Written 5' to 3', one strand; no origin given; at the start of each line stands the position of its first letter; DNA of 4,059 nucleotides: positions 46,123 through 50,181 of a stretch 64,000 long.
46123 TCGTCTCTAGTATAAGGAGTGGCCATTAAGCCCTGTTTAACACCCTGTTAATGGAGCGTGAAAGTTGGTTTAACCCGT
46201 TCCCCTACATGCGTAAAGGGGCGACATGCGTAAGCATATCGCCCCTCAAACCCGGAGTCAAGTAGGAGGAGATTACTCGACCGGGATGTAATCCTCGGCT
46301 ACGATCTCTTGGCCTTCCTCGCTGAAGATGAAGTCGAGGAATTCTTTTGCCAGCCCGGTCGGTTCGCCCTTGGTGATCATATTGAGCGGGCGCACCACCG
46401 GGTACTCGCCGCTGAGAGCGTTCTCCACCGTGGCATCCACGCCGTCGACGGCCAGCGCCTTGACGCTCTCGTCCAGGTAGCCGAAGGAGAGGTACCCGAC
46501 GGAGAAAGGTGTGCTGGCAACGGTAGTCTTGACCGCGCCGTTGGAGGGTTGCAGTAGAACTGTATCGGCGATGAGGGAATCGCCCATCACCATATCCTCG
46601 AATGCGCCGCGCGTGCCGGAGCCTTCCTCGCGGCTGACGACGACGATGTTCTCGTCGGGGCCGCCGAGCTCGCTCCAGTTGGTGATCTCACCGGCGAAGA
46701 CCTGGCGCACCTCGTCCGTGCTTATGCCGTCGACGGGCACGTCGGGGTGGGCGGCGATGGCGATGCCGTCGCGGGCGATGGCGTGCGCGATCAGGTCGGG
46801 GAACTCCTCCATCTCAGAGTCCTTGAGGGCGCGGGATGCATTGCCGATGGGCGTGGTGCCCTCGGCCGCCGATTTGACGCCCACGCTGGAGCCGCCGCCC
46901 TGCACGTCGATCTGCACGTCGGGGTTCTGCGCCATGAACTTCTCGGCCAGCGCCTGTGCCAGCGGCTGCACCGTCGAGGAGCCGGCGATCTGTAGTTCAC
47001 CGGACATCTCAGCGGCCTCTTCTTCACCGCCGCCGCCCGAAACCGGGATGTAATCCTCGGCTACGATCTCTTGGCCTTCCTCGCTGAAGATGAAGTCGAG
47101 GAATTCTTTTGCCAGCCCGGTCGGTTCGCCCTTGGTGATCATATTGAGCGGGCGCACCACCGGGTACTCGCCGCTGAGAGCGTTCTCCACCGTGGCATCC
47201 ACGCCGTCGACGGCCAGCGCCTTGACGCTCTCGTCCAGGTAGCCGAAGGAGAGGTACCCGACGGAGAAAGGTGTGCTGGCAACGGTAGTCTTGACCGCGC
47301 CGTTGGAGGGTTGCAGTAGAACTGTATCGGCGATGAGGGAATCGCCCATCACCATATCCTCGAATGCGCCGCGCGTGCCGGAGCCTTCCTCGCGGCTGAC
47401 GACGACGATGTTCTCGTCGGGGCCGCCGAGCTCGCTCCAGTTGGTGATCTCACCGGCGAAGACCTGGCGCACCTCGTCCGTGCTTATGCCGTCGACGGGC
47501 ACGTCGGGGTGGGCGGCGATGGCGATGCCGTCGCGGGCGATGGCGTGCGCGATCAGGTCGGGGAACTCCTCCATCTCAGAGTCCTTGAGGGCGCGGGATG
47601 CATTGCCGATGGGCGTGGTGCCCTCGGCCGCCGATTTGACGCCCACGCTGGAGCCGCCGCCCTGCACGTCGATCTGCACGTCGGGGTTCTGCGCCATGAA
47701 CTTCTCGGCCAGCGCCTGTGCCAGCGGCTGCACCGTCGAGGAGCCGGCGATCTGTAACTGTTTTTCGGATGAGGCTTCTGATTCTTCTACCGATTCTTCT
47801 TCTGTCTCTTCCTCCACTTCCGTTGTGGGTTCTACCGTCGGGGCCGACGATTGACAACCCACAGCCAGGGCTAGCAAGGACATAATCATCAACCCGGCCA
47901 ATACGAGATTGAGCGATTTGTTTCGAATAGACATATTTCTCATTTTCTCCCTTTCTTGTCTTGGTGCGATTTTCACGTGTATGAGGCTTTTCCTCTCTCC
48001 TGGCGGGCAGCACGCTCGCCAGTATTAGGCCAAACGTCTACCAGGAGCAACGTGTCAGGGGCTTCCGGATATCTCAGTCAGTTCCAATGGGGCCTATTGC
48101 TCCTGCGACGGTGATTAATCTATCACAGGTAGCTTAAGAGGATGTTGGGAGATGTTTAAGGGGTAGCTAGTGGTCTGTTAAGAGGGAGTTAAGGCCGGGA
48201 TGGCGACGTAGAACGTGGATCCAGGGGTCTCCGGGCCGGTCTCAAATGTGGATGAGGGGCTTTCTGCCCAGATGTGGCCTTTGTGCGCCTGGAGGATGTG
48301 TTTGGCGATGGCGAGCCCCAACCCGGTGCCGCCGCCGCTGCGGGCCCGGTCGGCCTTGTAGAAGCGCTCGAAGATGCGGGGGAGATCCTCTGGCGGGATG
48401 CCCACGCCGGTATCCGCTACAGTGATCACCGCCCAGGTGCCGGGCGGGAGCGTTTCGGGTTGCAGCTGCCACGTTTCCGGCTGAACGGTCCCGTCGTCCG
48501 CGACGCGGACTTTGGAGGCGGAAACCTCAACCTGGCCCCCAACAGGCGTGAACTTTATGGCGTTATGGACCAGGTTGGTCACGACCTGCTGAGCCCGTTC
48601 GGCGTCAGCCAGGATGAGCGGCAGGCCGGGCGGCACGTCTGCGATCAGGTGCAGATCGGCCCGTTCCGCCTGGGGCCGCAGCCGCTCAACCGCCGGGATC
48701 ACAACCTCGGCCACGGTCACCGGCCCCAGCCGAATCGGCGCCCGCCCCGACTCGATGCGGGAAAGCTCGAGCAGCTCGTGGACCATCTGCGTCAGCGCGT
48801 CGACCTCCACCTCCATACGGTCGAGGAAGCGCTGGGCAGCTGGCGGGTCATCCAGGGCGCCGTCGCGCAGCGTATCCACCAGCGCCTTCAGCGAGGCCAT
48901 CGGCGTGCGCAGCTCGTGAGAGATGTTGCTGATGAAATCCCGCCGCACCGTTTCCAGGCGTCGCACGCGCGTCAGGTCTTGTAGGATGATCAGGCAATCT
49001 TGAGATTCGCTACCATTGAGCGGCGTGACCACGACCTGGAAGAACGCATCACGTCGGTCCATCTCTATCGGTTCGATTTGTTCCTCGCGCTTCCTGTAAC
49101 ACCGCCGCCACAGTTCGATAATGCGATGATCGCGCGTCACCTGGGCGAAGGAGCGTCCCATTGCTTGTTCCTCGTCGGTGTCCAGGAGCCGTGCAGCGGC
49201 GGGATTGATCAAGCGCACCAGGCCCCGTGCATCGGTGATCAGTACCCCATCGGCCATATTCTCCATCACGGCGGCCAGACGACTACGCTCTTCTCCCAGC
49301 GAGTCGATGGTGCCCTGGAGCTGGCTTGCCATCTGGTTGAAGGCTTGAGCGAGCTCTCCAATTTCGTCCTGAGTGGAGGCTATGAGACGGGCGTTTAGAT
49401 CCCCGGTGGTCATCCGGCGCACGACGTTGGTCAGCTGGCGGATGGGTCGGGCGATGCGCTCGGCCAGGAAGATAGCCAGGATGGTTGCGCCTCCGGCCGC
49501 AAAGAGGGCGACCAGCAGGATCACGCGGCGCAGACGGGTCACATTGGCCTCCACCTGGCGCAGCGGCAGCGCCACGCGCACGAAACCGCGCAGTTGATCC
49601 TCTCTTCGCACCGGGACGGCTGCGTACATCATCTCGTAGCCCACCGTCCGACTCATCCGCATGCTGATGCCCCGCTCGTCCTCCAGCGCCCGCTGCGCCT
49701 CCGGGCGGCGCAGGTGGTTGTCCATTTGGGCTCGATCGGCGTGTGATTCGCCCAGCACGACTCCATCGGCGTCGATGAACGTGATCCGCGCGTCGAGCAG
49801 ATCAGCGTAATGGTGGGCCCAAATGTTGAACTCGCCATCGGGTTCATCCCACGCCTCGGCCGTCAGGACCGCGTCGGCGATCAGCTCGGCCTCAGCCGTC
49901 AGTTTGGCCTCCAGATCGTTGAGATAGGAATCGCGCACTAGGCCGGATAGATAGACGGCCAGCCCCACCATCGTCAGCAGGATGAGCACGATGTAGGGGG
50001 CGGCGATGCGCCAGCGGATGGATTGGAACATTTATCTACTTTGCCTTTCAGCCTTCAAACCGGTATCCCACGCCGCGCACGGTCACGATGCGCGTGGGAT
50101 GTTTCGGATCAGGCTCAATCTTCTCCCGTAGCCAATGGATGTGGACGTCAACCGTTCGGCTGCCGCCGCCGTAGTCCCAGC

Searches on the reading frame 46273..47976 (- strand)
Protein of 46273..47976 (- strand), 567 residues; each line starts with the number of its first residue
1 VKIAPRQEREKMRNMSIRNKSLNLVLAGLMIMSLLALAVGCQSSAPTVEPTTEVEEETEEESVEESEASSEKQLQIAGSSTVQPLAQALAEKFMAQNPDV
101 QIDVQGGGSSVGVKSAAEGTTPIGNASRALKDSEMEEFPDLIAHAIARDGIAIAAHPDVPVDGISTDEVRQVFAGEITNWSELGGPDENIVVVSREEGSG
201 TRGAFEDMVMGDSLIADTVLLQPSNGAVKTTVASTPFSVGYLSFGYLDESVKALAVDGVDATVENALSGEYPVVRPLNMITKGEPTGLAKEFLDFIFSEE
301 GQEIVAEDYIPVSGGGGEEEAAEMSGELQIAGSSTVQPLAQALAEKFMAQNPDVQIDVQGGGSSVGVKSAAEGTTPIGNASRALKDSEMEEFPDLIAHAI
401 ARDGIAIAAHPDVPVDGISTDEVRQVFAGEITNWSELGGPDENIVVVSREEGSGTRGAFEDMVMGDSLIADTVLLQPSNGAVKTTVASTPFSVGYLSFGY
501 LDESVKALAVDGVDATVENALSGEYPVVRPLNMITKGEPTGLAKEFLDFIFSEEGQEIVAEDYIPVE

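Call 83: search_protein_families(library=pfam, proteins=[window:46273-47976:-], max_evalue=0.00001)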
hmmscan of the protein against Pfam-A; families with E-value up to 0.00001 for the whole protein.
window:46273-47976:- (567 aa): 6 families
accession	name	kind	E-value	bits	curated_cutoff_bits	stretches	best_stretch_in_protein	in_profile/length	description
PF12849.12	PBP_like_2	-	4.1e-97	325.6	27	2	65-300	3-267/267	PBP superfamily domain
PF12727.12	PBP_like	-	1.7e-25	89.8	27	2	90-251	1-158/193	PBP superfamily domain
PF13531.11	SBP_bac_11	-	3.3e-22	79.8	25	2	74-307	1-223/227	Bacterial extracellular solute-binding protein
PF01547.30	SBP_bac_1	-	1.9e-15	58.1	26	2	83-303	7-307/307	Bacterial extracellular solute-binding protein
PF13343.11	SBP_bac_6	-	2.9e-09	37.2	24.6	0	273-312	179-219/245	Bacterial extracellular solute-binding protein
PF03466.25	LysR_substrate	-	6.9e-09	35.8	28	0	323-415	3-90/209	LysR substrate binding domain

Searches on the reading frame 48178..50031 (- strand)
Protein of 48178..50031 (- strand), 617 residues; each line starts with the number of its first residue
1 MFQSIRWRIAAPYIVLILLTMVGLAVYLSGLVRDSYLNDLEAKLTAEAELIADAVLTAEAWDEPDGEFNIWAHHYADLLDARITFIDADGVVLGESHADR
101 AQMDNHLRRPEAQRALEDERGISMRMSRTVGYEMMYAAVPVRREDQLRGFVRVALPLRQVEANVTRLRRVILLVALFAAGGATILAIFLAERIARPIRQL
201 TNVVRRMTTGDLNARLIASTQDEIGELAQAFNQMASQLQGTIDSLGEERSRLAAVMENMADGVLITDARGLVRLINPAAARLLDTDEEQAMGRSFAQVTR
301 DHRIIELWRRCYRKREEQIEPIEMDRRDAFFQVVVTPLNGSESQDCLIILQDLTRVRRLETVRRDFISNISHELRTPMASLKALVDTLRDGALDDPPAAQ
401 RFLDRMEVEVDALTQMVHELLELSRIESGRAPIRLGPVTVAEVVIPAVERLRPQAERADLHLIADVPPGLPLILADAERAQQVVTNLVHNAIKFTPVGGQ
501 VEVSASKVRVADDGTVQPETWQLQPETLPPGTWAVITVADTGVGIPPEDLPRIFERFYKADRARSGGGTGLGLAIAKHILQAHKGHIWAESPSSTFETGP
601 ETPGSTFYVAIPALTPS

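Call 83: search_protein_families(library=pfam, proteins=[window:48178-50031:-], max_evalue=0.00001)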
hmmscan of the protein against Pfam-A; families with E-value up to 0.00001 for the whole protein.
window:48178-50031:- (617 aa): 8 families
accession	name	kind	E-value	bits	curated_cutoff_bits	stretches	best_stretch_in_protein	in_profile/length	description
PF02518.31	HATPase_c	-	5e-28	98.2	26.4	1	476-613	2-109/111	Histidine kinase-, DNA gyrase B-, and HSP90-like ATPase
PF00512.31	HisKA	-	1.5e-17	63.8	26.9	1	363-429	2-66/66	His Kinase A (phospho-acceptor) domain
PF00672.30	HAMP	-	7.1e-17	61.9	25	1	188-239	1-52/53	HAMP domain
PF16736.11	sCache_like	-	2.1e-11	44.6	27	1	35-156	2-117/117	Single Cache-like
PF08448.16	PAS_4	-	3.8e-11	43.6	23.1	1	257-358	2-110/110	PAS fold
PF00989.32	PAS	-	5.5e-09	36.5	22.6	1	251-320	2-75/113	PAS fold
PF13188.13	PAS_8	-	5.1e-08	33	21.8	1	251-306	2-56/65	PAS domain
PF13426.13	PAS_9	-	1.4e-06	29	27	1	261-354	2-102/103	PAS domain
